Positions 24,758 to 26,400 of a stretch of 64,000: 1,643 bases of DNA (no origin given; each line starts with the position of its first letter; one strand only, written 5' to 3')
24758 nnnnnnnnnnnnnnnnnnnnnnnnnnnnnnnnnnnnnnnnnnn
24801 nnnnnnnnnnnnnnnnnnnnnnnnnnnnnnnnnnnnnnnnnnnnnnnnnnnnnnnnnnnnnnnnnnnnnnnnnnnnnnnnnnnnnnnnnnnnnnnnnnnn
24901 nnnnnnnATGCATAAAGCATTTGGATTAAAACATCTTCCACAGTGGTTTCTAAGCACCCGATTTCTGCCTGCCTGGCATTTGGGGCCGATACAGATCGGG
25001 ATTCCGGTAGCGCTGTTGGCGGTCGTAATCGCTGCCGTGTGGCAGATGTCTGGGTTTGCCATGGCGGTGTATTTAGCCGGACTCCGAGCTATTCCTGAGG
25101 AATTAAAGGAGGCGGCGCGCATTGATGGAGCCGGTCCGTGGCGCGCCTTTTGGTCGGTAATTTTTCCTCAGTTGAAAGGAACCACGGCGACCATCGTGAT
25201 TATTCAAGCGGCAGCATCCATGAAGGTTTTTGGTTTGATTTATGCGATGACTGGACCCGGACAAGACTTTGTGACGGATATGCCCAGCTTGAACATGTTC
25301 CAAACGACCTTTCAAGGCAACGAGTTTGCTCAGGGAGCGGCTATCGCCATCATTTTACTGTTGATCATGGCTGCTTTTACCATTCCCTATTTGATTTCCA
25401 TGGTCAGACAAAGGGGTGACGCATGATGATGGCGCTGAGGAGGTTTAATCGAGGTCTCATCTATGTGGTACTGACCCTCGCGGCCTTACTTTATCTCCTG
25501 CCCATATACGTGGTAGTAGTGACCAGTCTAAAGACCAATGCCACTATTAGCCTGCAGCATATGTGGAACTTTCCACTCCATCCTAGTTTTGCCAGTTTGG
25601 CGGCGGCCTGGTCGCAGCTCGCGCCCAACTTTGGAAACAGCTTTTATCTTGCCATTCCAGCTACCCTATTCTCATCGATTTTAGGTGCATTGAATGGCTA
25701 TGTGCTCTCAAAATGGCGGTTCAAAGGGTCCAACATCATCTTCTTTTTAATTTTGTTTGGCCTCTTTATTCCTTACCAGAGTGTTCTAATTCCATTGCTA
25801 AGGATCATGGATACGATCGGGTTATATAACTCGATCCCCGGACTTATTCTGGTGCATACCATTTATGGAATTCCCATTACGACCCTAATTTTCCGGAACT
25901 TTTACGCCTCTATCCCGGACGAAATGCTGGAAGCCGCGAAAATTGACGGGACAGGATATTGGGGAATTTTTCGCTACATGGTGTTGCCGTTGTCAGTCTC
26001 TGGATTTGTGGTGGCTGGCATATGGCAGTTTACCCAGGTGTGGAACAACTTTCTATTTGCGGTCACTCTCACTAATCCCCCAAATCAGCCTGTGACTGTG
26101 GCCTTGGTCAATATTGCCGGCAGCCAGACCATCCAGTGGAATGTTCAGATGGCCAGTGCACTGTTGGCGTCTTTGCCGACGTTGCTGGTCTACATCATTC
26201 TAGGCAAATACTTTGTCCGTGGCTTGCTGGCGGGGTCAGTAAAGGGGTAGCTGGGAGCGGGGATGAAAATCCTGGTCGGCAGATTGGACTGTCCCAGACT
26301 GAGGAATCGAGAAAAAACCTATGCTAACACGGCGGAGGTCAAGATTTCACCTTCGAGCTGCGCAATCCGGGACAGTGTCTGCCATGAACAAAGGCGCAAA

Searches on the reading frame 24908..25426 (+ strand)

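Call 35: search_protein_families(library=pfam, proteins=[window:24908-25426:+], max_evalue=0.001)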
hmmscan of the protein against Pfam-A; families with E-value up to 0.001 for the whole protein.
window:24908-25426:+ (172 aa): 1 family
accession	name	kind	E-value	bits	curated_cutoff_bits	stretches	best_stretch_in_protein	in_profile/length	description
PF00528.27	BPD_transp_1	-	1.4e-18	67.7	26.4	1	31-161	48-171/184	Binding-protein-dependent transport system inner membrane component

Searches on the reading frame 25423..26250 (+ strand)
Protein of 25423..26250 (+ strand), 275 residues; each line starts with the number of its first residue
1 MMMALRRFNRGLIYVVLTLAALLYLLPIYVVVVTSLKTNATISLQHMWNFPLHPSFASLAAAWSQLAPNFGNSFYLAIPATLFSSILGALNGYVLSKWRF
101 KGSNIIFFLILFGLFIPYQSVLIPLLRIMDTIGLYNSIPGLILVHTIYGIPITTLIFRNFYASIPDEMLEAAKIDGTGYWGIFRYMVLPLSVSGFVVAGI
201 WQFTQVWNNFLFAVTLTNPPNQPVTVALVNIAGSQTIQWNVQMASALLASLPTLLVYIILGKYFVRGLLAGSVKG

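Call 35: search_protein_families(library=pfam, proteins=[window:25423-26250:+], max_evalue=0.001)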
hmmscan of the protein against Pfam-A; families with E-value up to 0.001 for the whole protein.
window:25423-26250:+ (275 aa): 1 family
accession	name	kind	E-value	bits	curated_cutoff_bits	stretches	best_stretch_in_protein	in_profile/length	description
PF00528.27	BPD_transp_1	-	5e-18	65.9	26.4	1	88-267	5-181/184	Binding-protein-dependent transport system inner membrane component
